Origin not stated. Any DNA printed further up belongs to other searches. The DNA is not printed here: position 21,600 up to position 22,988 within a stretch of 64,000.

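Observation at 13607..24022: Kinase-less sugar locus coupling an ABC importer to a FucI-family isomerase, a tungsten-type AOR, a MoaD-like protein and a transaldolase: candidate ferredoxin-linked catabolic route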

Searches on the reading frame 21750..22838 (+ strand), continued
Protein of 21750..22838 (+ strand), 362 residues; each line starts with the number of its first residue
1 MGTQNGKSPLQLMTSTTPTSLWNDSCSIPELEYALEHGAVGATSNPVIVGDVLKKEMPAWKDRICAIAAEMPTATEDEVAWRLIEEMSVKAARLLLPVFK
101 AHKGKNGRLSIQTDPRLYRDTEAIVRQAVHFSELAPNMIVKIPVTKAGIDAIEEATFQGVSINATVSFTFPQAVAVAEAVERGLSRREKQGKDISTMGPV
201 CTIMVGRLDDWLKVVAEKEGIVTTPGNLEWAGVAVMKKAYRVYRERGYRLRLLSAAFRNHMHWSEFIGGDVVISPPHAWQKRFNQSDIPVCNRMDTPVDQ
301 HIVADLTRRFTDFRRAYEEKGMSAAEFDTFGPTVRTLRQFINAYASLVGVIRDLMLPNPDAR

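Call 57: find_related_loci(query=A4, collection=metagenome_contigs, flank=10000)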
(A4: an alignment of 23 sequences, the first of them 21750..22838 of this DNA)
Query A4 (362 aa) in metagenome_contigs; peptide patterns used: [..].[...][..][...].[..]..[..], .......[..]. (x = any residue, [..] = any of these).
600 stretches matched a pattern (row limit reached: there are more); 592 encode a relative of the query (tblastn E <= 1e-3); the best 80 are kept; 80 distinct loci.
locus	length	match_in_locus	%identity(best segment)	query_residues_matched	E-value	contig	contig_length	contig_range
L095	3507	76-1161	85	1-362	0e+0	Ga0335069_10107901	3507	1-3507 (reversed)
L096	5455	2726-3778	75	7-357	0e+0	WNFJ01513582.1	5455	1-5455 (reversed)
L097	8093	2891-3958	73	4-357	6e-179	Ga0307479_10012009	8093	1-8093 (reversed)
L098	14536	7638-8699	71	7-360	1e-177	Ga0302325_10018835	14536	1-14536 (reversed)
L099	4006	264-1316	72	7-357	0e+0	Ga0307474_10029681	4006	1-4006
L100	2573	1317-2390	70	4-361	0e+0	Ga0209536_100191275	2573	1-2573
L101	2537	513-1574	71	7-360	0e+0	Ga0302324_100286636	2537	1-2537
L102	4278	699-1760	72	7-360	0e+0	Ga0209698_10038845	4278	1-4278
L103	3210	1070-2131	72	7-360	0e+0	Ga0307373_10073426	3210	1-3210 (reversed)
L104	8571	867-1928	72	7-360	2e-176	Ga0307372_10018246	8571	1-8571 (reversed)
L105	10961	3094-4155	71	7-360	8e-176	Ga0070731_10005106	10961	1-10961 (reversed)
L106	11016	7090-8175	69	1-362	6e-176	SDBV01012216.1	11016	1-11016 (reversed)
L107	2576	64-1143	71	1-360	0e+0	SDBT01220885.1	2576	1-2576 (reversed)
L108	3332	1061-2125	71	7-361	0e+0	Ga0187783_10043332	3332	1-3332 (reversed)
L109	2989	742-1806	73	7-361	0e+0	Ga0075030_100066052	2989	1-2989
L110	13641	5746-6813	71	7-362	4e-175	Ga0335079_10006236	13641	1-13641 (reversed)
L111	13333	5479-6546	69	7-362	7e-175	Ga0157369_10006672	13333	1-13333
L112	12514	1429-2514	70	1-362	8e-175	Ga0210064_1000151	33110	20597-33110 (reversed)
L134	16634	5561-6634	70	3-360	3e-172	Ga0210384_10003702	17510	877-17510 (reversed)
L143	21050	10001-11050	71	7-356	2e-171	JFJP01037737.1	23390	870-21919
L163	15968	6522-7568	70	8-356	3e-170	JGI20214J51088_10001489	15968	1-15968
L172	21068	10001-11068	70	7-362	5e-170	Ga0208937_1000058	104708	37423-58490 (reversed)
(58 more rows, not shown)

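Call 64: search_protein_families(library=pfam, proteins=[L110:2491-4041:+, L134:14465-16303:+, L143:11097-12905:+, L110:1529-2569:-, L106:6102-7061:+, L172:11182-12468:-, L111:10538-12508:+, L112:7014-8138:-], max_evalue=0.0001)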
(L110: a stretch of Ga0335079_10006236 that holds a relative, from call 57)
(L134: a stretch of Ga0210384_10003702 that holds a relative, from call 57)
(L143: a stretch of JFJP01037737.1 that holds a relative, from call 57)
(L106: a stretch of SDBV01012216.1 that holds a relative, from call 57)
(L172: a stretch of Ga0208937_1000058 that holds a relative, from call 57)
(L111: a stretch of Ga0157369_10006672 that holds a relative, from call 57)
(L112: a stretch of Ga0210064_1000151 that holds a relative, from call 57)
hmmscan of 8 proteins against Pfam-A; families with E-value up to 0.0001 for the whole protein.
L110:2491-4041:+ (516 aa): 2 families
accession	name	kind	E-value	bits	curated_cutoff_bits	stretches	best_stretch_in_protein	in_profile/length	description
PF13520.12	AA_permease_2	-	8e-37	127.6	27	1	71-467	2-403/427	Amino acid permease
PF00324.27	AA_permease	-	1.5e-29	103.5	24.6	1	78-440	5-370/470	Amino acid permease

L134:14465-16303:+ (612 aa): 18 families
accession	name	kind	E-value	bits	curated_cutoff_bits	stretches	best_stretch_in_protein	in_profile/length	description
PF07719.23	TPR_2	-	4.2e-37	123.6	27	2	412-441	4-33/34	Tetratricopeptide repeat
PF00515.34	TPR_1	-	7.5e-37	124.1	27.8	2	411-441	3-33/34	Tetratricopeptide repeat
PF13414.12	TPR_11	-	3.9e-33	113.3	26.8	2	355-383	8-36/42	TPR repeat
PF14559.12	TPR_19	-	9.8e-30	103.1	25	1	286-338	3-55/68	Tetratricopeptide repeat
PF13432.12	TPR_16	-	1.7e-28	99.1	32.7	2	111-165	3-57/65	Tetratricopeptide repeat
PF13181.12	TPR_8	-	9.2e-28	94.4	25.7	0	73-103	3-33/34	Tetratricopeptide repeat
PF13428.12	TPR_14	-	6.6e-26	88.6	23.5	0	343-382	3-42/44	Tetratricopeptide repeat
PF13431.12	TPR_17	-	1.6e-25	87.6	24.4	0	94-124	2-32/34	Tetratricopeptide repeat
PF13424.12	TPR_12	-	5.1e-15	55.9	30.1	0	75-133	7-73/77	Tetratricopeptide repeat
PF23914.1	TPR_CcmH_CycH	-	1.4e-13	51.4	42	0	278-376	54-156/158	Cytochrome c-type biogenesis protein H TPR domain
PF25063.1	ARM_TT21_C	-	1.4e-12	48.4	35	0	145-197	135-188/209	Tetratricopeptide repeat protein 21 C-terminal ARM domain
PF13371.12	TPR_9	-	2.3e-10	40.8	35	0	48-103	6-61/73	Tetratricopeptide repeat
PF13176.12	TPR_7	-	3.7e-09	36.4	27.9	0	109-130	3-24/36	Tetratricopeptide repeat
PF24575.1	TPR_Slam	-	1.4e-08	35.6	35.2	0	112-159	54-101/104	Surface lipoprotein assembly modifier, N-terminal TPR repeats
PF13174.12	TPR_6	-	1.3e-07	32.2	26.3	0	412-442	3-33/33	Tetratricopeptide repeat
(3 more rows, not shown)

L143:11097-12905:+ (602 aa): 1 family
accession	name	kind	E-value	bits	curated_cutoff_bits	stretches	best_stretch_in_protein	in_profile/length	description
PF00474.23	SSF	-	3.9e-67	227.3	22.8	1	40-453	1-405/406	Sodium:solute symporter family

L110:1529-2569:- (346 aa): 1 family
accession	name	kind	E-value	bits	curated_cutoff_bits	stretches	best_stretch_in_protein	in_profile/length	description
PF02633.19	Creatininase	-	1.9e-52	178.5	31.3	1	103-333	7-238/238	Creatinine amidohydrolase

L106:6102-7061:+ (319 aa): 2 families
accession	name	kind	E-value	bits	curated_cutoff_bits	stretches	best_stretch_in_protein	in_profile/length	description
PF13561.12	adh_short_C2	-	4.3e-48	164.4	27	1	63-315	11-236/236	Enoyl-(Acyl carrier protein) reductase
PF00106.31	adh_short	-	6.7e-42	143.6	26.6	1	49-254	1-187/195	short chain dehydrogenase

L172:11182-12468:- (428 aa): 3 families
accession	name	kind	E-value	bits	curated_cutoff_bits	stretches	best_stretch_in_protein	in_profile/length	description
PF06800.18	Sugar_transport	-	2.2e-10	40.9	26.3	1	181-327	3-135/280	Sugar transport protein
PF00892.27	EamA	-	1.5e-06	29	28.2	1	176-319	2-131/135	EamA-like transporter family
PF07857.17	TMEM144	-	1.8e-05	24.4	26.2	1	54-129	29-104/332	Transmembrane family, TMEM144 of transporters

L111:10538-12508:+ (656 aa): 3 families
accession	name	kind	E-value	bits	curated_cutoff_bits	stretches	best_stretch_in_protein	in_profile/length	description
PF13517.12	FG-GAP_3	-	2.8e-27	95.5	26.9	3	389-451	1-60/61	FG-GAP-like repeat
PF01839.29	FG-GAP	-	6.4e-23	80.6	22.1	0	282-305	2-26/37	FG-GAP repeat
PF06439.18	3keto-disac_hyd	-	1.2e-13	52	26.8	1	48-253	6-185/187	3-keto-disaccharide hydrolase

L112:7014-8138:- (374 aa): 2 families
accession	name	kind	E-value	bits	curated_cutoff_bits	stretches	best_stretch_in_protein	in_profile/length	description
PF07143.17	CrtC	-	5.1e-57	193.6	22.5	1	50-228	1-168/168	CrtC N-terminal lipocalin domain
PF17186.10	Lipocalin_9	-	1.1e-43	149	26.2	1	232-366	2-131/131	Lipocalin-like domain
